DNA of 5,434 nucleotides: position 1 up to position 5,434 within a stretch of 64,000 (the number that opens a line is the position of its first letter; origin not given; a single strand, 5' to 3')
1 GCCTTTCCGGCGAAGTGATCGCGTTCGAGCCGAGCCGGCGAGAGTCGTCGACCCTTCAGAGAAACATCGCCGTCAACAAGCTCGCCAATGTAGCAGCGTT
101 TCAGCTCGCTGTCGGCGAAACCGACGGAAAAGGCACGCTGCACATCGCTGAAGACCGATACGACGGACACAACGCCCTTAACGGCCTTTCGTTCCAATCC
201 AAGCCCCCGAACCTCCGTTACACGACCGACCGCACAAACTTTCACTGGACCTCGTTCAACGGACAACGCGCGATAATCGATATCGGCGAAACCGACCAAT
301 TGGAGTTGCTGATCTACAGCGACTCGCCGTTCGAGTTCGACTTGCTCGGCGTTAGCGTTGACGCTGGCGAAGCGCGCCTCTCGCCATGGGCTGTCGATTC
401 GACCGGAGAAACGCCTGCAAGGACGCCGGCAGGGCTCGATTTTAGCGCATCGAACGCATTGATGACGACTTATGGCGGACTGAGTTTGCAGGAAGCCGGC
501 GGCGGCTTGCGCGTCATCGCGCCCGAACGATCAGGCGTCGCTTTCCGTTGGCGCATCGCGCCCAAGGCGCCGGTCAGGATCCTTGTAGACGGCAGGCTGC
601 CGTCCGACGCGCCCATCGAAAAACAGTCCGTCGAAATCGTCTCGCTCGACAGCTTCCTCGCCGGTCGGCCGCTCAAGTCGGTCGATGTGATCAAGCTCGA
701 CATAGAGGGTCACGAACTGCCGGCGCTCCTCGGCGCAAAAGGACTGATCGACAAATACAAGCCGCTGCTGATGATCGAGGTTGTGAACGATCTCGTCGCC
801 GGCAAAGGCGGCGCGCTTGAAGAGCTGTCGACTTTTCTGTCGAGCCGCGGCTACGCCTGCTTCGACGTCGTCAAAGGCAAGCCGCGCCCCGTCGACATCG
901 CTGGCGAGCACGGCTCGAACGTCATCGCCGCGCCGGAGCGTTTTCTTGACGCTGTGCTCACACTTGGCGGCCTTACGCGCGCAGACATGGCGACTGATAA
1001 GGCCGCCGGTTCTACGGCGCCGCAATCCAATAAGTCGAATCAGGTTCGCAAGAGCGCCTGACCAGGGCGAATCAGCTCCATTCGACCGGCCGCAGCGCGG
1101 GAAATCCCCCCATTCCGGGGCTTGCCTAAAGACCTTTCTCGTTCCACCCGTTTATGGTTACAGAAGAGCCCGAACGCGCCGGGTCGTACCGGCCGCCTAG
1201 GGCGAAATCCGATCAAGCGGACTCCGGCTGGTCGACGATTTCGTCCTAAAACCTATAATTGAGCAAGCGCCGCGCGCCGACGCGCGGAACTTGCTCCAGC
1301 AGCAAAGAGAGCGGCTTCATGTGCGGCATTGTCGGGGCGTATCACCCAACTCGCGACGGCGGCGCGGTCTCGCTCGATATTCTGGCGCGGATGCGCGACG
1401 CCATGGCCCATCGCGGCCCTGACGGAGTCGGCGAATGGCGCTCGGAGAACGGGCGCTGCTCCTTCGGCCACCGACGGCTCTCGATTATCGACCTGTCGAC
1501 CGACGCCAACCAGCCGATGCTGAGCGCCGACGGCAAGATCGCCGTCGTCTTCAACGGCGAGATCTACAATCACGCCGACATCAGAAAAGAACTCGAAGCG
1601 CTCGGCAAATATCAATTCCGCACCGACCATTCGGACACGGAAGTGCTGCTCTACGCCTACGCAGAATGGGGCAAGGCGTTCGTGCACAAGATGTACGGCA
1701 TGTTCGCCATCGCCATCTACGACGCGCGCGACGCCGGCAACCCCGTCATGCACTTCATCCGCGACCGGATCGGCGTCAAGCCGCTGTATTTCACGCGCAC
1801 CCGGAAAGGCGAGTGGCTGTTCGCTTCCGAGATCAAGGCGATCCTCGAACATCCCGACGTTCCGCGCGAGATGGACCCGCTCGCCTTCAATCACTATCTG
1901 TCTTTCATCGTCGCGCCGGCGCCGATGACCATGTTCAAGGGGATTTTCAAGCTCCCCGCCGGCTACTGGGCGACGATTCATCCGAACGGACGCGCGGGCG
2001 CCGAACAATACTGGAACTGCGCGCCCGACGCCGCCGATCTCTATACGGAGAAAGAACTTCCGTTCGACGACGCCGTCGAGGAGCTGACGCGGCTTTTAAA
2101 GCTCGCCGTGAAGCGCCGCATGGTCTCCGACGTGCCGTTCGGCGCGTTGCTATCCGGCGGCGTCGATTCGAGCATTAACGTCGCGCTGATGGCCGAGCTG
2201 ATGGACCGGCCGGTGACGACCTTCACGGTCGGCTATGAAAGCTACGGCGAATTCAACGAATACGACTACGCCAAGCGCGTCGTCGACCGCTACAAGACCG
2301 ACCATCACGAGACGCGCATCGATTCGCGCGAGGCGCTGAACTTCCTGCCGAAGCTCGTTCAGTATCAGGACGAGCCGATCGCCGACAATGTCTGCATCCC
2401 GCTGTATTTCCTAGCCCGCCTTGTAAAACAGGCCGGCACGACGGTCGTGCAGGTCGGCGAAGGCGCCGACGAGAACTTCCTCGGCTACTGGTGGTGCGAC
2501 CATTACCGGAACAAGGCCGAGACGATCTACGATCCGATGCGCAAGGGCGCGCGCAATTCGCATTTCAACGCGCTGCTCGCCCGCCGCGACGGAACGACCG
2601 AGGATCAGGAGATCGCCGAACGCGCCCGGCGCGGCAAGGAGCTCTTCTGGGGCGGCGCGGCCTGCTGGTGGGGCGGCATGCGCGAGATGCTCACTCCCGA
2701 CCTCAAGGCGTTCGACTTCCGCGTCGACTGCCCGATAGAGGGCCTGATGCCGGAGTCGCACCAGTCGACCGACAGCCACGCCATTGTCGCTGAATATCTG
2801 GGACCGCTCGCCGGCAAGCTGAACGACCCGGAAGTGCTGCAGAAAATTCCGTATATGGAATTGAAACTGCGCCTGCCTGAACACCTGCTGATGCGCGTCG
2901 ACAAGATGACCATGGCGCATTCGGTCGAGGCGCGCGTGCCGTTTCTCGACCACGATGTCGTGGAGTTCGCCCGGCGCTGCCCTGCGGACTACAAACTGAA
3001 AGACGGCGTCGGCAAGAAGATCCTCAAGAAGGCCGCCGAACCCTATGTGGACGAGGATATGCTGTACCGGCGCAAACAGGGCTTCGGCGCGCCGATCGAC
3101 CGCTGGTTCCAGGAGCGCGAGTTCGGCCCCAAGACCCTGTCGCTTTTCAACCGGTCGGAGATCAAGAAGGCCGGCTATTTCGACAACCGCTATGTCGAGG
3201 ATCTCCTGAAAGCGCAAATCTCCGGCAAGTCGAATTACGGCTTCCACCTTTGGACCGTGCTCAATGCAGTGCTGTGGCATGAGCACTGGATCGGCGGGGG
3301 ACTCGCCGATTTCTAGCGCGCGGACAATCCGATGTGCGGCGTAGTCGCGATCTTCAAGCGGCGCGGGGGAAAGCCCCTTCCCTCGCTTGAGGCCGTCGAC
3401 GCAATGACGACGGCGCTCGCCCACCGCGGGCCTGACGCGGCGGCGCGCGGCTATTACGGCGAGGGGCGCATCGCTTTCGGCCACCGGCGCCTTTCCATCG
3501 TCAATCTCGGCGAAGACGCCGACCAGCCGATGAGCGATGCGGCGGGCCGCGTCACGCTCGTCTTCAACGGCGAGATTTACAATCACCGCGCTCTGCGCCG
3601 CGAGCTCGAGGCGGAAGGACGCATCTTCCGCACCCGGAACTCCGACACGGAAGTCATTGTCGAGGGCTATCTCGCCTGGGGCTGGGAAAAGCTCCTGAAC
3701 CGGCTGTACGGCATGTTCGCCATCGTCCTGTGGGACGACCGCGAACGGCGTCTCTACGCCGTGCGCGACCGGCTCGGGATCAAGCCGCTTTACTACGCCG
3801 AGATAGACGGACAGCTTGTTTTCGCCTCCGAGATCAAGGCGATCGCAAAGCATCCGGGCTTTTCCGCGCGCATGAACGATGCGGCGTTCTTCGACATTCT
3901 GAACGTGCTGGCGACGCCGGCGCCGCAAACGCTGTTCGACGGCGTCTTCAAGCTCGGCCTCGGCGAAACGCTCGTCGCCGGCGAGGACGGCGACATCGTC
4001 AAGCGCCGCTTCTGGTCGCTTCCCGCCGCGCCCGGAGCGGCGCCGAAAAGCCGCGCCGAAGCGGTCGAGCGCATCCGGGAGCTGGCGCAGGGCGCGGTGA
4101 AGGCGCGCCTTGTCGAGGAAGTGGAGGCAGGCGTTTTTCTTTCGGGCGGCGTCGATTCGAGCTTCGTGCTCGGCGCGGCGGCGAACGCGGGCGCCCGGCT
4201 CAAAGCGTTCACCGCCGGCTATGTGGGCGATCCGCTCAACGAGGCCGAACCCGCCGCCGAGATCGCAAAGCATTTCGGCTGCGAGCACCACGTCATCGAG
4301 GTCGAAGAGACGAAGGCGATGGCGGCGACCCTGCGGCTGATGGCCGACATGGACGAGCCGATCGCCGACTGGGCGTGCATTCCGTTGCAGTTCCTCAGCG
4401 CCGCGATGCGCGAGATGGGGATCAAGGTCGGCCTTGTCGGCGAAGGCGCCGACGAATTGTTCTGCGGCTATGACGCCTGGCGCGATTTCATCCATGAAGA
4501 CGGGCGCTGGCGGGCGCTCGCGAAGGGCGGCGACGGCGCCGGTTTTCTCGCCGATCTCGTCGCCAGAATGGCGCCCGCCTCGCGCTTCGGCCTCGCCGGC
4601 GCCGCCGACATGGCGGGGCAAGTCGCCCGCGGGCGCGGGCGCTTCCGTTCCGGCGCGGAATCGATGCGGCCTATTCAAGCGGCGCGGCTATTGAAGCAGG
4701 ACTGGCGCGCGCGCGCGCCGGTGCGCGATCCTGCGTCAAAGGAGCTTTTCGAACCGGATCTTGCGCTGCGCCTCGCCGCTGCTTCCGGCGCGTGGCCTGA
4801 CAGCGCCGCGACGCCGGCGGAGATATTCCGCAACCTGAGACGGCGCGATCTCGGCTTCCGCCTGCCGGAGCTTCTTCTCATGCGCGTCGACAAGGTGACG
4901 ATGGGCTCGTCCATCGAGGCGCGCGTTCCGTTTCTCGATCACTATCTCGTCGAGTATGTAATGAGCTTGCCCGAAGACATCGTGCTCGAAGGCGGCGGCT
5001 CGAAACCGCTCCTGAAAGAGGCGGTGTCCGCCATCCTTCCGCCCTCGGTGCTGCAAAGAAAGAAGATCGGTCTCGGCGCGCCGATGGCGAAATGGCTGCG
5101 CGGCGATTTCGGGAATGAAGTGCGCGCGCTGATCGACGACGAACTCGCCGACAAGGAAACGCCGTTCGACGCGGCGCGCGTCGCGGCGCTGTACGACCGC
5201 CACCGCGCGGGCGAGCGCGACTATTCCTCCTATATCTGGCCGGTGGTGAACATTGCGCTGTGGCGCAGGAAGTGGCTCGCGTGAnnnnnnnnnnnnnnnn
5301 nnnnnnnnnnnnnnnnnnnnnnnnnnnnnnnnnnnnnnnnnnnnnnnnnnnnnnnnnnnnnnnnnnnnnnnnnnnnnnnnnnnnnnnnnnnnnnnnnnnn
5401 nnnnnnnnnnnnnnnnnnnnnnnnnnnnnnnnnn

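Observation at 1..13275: Candidate undescribed glycan-tailoring and cross-linking system (amidotransferases + Cys-His-Asp enzyme + methyltransferase + sorted surface protein)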

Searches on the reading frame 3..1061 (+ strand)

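Call 3: search_protein_families(library=pfam, proteins=[window:3-1061:+], max_evalue=0.01)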
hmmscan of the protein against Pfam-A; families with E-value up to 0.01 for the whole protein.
window:3-1061:+ (352 aa): 1 family
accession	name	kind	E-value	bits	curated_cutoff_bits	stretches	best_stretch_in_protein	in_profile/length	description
PF05050.19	Methyltransf_21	-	8.4e-15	55.7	22.7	1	202-284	89-171/173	Methyltransferase FkbM domain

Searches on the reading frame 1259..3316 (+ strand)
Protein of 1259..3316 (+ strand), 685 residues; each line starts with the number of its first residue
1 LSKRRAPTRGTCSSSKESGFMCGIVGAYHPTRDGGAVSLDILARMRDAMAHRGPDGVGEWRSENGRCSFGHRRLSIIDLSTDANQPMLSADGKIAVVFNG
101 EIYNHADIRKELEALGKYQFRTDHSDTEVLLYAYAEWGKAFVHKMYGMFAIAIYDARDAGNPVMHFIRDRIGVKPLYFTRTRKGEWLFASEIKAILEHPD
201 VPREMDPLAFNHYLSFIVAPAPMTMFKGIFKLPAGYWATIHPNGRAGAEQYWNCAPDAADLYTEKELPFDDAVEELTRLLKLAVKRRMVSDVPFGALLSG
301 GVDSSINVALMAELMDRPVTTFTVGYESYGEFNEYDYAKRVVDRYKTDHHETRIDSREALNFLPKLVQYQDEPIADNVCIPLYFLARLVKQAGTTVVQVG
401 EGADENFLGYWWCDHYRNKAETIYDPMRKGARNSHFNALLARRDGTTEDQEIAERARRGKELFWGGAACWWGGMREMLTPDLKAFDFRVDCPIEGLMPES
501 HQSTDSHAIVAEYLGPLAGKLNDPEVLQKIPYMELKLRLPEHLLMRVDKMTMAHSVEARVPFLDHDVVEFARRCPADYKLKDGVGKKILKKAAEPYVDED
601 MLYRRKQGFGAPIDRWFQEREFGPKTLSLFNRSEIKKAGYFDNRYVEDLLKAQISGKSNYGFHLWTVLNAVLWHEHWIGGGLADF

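Call 3: search_protein_families(library=pfam, proteins=[window:1259-3316:+], max_evalue=0.01)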
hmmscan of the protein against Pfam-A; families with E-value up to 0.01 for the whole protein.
window:1259-3316:+ (685 aa): 4 families
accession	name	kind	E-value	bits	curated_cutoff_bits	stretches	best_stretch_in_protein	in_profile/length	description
PF00733.27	Asn_synthase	-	2e-91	307.7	21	1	276-675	2-354/354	Asparagine synthase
PF13537.11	GATase_7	-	4e-40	137.1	25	1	71-196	1-122/123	Glutamine amidotransferase domain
PF13522.11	GATase_6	-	7.2e-37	126.8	27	1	55-191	2-130/130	Glutamine amidotransferase domain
PF06508.19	QueC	-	0.0016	18.4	22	1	297-358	5-64/210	Queuosine biosynthesis protein QueC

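Call 11: search_protein_families(library=ncbifam, proteins=[window:1259-3316:+], max_evalue=0.01)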
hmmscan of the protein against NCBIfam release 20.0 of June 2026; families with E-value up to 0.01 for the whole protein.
window:1259-3316:+ (685 aa): 11 families
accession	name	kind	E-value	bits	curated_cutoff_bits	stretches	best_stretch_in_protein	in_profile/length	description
TIGR03108.1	eps_aminotran_1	hypoth_equivalog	1.8e-147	492.7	816.9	1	21-668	1-619/628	XrtA/PEP-CTERM system amidotransferase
TIGR01536.1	asn_synth_AEB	equivalog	1.3e-136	456.6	267.1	1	22-609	1-517/517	asparagine synthase (glutamine-hydrolyzing)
TIGR03104.1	trio_amidotrans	equivalog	5.4e-132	441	570.1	2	21-423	1-393/589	N-acetylglutaminylglutamine amidotransferase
NF006949.0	PRK09431.1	equivalog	2.7e-89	300.2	499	3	21-199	1-169/554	asparagine synthase B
NF033535.1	lass_lactam_cya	exception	1.2e-68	232.3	525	2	21-405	1-374/668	lasso peptide isopeptide bond-forming cyclase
NF033561.1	macrolact_Ik_Al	subfamily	4.6e-16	58.5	300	1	167-380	96-302/561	albusnodin/ikarugamycin family macrolactam cyclase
TIGR01134.1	purF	equivalog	8e-09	35.4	350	1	64-197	63-201/432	amidophosphoribosyltransferase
TIGR01135.1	glmS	equivalog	9.4e-08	31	418.05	1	64-198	63-200/607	glutamine--fructose-6-phosphate transaminase (isomerizing)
NF001484.0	PRK00331.1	subfamily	1.5e-07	30.2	381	1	64-198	64-201/601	isomerizing glutamine--fructose-6-phosphate transaminase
TIGR00552.1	nadE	equivalog_domain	0.0013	18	63.65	1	271-359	4-91/251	NAD(+) synthase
NF010587.0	PRK13980.1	equivalog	0.0049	16.1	255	1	269-356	11-96/267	NAD+ synthase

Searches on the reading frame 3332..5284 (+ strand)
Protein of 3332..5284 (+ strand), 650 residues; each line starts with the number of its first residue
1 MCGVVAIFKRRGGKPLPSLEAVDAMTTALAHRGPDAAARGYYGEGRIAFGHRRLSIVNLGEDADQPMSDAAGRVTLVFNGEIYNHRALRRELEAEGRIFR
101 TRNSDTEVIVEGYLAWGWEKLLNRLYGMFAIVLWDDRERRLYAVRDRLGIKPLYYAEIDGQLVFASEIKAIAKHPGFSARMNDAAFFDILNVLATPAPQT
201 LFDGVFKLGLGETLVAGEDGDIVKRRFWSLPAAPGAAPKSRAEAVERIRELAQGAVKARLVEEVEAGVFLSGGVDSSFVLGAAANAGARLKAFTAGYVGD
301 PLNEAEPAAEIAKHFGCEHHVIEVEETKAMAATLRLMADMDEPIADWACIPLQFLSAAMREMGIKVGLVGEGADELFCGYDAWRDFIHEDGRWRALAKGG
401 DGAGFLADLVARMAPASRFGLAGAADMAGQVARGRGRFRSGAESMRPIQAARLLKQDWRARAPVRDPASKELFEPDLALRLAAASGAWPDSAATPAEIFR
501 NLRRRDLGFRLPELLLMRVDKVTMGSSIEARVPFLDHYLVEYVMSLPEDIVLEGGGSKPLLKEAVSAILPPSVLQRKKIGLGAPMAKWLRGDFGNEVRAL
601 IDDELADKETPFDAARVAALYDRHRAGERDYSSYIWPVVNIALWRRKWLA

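Call 3: search_protein_families(library=pfam, proteins=[window:3332-5284:+], max_evalue=0.01)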
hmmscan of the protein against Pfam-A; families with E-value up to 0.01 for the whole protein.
window:3332-5284:+ (650 aa): 5 families
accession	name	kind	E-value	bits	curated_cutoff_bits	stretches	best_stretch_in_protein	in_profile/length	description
PF00733.27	Asn_synthase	-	8.1e-79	266.3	21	1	248-645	2-353/354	Asparagine synthase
PF13537.11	GATase_7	-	1.7e-42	144.7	25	1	51-172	1-122/123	Glutamine amidotransferase domain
PF13522.11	GATase_6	-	1.7e-40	138.4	27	1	38-167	3-130/130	Glutamine amidotransferase domain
PF06508.19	QueC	-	5.5e-06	26.5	22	1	268-332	4-68/210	Queuosine biosynthesis protein QueC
PF12481.13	DUF3700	-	0.00063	19.7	27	1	118-177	122-182/228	Aluminium induced protein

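Call 11: search_protein_families(library=ncbifam, proteins=[window:3332-5284:+], max_evalue=0.01)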
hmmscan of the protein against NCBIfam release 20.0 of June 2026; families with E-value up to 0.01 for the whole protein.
window:3332-5284:+ (650 aa): 14 families
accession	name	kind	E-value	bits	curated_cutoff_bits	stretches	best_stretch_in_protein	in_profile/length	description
TIGR01536.1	asn_synth_AEB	equivalog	7e-130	434.4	267.1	1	2-579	1-515/517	asparagine synthase (glutamine-hydrolyzing)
TIGR03108.1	eps_aminotran_1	hypoth_equivalog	5.6e-125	418.4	816.9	1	1-640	1-620/628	XrtA/PEP-CTERM system amidotransferase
TIGR03104.1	trio_amidotrans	equivalog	3.3e-111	372.4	570.1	2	1-383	1-383/589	N-acetylglutaminylglutamine amidotransferase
NF006949.0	PRK09431.1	equivalog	1.1e-73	248.7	499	3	1-173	1-167/554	asparagine synthase B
NF033535.1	lass_lactam_cya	exception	1.4e-64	218.8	525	1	1-646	1-667/668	lasso peptide isopeptide bond-forming cyclase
NF033561.1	macrolact_Ik_Al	subfamily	2.8e-24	85.6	300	2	126-398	80-352/561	albusnodin/ikarugamycin family macrolactam cyclase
TIGR01134.1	purF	equivalog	1.2e-11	44.6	350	1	45-172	64-200/432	amidophosphoribosyltransferase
TIGR01135.1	glmS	equivalog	2e-10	39.8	418.05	1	64-175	84-201/607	glutamine--fructose-6-phosphate transaminase (isomerizing)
NF001484.0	PRK00331.1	subfamily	4.8e-10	38.4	381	1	47-184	67-211/601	isomerizing glutamine--fructose-6-phosphate transaminase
TIGR00268.2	TIGR00268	equivalog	3.7e-06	26.4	150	1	256-328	6-80/259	ATP-dependent sacrificial sulfur transferase LarE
TIGR00364.1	TIGR00364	equivalog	4.6e-06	26.3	150.3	1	268-339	3-73/201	7-cyano-7-deazaguanine synthase QueC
NF038212.1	argG_rel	exception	0.0013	17.6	425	1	269-327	20-77/381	argininosuccinate synthase-related protein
NF010587.0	PRK13980.1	equivalog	0.0024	17.1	255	1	245-328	15-98/267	NAD+ synthase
TIGR00552.1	nadE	equivalog_domain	0.0099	15.1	63.65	0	243-336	4-98/251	NAD(+) synthase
